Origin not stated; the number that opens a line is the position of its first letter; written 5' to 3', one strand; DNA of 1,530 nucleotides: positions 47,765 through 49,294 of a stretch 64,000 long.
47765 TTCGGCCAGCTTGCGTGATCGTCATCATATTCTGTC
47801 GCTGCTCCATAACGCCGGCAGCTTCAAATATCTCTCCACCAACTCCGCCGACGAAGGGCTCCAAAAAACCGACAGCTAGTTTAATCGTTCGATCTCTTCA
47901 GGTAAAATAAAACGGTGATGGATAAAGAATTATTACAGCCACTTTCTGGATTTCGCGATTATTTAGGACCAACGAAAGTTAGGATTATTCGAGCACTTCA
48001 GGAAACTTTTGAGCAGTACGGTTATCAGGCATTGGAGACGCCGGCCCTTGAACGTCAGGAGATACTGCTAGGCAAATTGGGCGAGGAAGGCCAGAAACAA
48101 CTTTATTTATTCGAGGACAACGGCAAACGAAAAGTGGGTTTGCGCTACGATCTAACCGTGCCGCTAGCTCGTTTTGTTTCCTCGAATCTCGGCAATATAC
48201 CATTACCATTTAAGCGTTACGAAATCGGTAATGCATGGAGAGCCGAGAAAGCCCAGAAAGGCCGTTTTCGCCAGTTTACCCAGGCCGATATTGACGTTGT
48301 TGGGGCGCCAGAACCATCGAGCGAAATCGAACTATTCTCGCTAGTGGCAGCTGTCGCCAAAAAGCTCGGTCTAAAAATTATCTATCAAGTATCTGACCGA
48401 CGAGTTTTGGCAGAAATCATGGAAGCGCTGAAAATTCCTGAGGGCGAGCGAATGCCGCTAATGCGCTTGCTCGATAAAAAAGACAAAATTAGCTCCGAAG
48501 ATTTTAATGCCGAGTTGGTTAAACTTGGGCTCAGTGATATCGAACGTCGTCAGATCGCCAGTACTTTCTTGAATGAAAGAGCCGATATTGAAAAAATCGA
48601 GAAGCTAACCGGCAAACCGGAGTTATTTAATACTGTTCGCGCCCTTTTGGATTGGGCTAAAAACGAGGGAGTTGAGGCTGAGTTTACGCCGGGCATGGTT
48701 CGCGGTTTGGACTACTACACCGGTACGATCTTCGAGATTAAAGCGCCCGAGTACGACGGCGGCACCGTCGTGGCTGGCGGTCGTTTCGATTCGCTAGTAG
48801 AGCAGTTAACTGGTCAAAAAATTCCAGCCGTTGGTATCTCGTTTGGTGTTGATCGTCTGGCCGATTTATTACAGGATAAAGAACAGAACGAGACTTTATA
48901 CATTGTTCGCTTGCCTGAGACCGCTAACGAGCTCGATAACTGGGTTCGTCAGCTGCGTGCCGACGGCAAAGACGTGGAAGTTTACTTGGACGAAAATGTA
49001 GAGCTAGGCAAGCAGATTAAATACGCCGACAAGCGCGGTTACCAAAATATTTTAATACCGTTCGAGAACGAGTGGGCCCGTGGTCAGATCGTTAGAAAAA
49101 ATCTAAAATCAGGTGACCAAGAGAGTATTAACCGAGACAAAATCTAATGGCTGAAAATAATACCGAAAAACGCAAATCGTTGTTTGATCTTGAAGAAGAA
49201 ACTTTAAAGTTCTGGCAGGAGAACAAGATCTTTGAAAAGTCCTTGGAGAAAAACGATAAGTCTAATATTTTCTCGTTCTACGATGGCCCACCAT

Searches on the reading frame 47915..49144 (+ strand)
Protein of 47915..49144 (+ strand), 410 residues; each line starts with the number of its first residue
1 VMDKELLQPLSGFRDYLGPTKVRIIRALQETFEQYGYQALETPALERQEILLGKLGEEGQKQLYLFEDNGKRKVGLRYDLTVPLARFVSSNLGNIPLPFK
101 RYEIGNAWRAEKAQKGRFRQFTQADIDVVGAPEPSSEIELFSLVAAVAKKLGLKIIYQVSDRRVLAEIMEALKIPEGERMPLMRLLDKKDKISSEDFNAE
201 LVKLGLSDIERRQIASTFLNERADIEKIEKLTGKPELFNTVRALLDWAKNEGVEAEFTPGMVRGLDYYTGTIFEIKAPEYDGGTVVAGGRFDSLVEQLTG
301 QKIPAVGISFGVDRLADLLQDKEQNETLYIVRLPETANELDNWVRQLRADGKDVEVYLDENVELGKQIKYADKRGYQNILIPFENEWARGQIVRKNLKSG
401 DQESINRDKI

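Call 70: search_protein_families(library=pfam, proteins=[window:47915-49144:+], max_evalue=0.001)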
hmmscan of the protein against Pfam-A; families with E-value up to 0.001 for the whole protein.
window:47915-49144:+ (410 aa): 4 families
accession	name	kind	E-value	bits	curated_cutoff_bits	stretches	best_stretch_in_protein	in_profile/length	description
PF13393.11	tRNA-synt_His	-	1.6e-41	143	25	1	23-315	15-308/308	Histidyl-tRNA synthetase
PF00587.30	tRNA-synt_2b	-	1.7e-08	35.2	29.3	1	64-217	1-110/179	tRNA synthetase class II core domain (G, H, P, S and T)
PF00152.25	tRNA-synt_2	-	7.3e-06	25.7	25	0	21-128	25-121/308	tRNA synthetases class II (D, K and N)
PF03129.25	HGTP_anticodon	-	8.5e-06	26.3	21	1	342-409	20-86/94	Anticodon binding domain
